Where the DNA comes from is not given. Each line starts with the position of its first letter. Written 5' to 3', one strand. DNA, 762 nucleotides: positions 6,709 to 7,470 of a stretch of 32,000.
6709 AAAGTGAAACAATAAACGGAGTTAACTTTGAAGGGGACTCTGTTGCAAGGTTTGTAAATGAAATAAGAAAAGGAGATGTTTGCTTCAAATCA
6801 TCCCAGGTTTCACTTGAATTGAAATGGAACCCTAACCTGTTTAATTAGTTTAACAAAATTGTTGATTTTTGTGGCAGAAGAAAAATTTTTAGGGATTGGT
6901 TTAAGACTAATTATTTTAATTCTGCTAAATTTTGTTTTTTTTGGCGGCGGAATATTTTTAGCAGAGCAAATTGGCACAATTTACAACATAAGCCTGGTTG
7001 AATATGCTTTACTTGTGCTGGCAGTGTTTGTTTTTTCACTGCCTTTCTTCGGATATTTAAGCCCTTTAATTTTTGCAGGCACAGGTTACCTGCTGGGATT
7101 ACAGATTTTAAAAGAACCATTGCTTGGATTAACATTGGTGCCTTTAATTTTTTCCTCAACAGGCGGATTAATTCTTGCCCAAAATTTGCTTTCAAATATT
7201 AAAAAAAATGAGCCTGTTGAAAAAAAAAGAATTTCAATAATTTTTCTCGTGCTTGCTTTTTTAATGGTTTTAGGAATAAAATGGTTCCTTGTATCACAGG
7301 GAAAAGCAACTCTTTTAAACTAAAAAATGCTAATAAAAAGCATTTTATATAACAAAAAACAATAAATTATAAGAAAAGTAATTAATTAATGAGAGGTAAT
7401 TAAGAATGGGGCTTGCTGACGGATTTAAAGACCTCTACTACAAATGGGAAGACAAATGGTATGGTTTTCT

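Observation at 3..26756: Candidate undescribed cell-surface system: three giant anchored proteins, a family of small 3-TM proteins and an M64-like protease in one co-directional block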

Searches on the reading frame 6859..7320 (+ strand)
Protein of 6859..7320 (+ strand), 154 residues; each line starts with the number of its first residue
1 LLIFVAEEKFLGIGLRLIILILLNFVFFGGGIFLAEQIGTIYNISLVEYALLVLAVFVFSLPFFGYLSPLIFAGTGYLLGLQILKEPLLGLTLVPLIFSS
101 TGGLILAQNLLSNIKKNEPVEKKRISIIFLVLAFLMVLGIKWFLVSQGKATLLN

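Call 8: search_protein_families(library=pfam, proteins=[window:6859-7320:+], max_evalue=1)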
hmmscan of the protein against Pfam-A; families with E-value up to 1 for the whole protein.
window:6859-7320:+ (154 aa): 2 families
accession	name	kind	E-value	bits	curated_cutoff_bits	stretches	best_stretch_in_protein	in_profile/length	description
PF09925.14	DUF2157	-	0.56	10.3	32.4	0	20-62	97-135/146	Predicted membrane protein (DUF2157)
PF11779.13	SPT_ssu-like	-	0.72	10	29.8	1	118-145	21-48/54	Small subunit of serine palmitoyltransferase-like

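Call 85: search_protein_families(library=ncbifam, proteins=[window:6859-7320:+], max_evalue=0.1)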
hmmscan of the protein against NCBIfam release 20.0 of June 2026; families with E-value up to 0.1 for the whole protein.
window:6859-7320:+ (154 aa): 0 families
